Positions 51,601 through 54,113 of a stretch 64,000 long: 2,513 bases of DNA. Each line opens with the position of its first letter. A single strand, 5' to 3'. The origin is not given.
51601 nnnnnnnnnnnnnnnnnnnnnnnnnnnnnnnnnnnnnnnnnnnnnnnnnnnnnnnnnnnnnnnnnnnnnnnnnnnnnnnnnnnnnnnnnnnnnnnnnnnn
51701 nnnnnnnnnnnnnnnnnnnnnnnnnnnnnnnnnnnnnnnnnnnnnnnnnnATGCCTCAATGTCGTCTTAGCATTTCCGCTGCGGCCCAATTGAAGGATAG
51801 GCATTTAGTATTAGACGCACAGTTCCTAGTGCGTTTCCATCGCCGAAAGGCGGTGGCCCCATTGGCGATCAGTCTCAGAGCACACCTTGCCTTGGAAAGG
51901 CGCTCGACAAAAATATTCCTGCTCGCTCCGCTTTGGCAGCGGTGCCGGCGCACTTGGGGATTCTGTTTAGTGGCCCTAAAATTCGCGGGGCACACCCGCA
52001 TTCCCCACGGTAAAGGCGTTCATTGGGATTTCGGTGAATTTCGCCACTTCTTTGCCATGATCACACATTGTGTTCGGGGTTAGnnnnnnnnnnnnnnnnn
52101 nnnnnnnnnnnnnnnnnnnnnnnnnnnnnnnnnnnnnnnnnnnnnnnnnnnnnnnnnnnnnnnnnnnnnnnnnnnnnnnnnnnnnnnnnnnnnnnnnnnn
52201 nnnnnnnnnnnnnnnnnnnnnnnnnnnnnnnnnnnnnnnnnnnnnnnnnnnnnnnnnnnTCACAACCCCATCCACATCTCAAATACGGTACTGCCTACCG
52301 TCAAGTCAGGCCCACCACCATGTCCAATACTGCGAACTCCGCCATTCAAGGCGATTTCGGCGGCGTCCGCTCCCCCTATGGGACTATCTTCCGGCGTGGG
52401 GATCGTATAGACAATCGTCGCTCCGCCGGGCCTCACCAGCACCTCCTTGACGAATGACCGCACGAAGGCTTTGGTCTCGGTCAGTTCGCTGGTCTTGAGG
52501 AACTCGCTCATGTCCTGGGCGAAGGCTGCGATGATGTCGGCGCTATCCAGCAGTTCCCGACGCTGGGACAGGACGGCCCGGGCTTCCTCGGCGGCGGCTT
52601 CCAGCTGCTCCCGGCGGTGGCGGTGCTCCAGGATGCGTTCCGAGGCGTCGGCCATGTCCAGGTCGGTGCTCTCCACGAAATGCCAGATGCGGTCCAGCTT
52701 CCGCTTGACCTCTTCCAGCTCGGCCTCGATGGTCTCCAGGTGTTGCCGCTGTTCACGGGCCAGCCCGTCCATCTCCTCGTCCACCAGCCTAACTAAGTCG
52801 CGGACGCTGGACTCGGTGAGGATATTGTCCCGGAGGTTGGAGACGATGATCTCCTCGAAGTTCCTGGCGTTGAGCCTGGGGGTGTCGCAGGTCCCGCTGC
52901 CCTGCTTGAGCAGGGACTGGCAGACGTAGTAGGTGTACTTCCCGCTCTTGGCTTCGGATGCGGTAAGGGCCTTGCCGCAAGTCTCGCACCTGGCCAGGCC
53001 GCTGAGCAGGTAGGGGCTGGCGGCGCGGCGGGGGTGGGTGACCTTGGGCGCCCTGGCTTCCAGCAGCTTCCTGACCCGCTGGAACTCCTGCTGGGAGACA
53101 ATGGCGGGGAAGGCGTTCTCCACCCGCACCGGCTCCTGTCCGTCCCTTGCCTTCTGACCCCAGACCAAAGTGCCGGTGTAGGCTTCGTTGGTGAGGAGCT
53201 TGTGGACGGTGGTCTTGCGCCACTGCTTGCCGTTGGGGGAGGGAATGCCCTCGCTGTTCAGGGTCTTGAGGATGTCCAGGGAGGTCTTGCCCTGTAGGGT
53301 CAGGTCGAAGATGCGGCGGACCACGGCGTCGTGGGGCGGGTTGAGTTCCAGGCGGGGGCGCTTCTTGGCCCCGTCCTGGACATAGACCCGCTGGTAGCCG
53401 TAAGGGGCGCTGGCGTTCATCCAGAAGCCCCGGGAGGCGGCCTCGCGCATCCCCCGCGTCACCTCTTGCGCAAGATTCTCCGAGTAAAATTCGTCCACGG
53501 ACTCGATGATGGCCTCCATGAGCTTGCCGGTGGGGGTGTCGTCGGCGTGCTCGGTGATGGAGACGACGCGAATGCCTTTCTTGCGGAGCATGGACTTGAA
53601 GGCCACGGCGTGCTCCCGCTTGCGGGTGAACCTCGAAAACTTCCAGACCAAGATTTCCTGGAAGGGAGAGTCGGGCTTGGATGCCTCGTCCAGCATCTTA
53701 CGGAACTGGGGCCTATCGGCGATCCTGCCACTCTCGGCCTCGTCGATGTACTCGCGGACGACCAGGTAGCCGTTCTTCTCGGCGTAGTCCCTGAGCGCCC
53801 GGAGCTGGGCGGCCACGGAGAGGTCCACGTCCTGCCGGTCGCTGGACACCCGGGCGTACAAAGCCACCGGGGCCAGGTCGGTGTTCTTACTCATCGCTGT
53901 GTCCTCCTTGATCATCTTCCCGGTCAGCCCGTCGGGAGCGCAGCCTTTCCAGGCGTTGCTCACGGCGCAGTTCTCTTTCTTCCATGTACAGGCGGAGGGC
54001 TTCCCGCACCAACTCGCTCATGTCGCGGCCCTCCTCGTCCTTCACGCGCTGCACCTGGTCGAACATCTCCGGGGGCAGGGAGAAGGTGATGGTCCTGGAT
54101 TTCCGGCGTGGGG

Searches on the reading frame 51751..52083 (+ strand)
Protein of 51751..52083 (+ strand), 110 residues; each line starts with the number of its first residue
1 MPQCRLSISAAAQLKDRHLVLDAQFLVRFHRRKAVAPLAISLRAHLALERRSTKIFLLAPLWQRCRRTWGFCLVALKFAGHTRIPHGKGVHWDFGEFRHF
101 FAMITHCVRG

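Call 5: search_protein_families(library=ncbifam, proteins=[window:51751-52083:+], max_evalue=0.001)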
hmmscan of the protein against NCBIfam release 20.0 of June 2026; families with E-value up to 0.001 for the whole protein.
window:51751-52083:+ (110 aa): 0 families

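Call 30: search_protein_families(library=pfam, proteins=[window:51751-52083:+], max_evalue=1)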
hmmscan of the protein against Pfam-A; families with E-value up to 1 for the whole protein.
window:51751-52083:+ (110 aa): 0 families

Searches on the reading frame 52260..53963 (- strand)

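Call 5: search_protein_families(library=ncbifam, proteins=[window:52260-53963:-], max_evalue=0.001)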
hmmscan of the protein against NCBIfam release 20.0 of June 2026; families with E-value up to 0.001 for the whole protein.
window:52260-53963:- (567 aa): 6 families
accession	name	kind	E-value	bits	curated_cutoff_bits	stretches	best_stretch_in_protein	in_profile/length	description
NF047343.1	SCCmet_CcrB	equivalog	7.3e-38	130.5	900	1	33-504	9-486/542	cassette chromosome recombinase CcrB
NF041201.1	recomb_XisF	equivalog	2.1e-34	119.3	375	1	36-511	4-463/465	fdxN element excision recombinase XisF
NF047344.1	SCCmet_CcrA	equivalog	4e-23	82.2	700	1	36-408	7-352/442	cassette chromosome recombinase CcrA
NF047347.1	SCCmet_CcrC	equivalog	8.1e-23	80.7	900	1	33-473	5-464/558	cassette chromosome recombinase CcrC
NF033518.0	transpos_IS607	equivalog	7.2e-12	45.2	110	1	21-159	47-174/187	IS607 family transposase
NF049883.1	resolv_YneB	equivalog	8.3e-12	45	175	1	34-181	3-148/211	YneB family resolvase-like protein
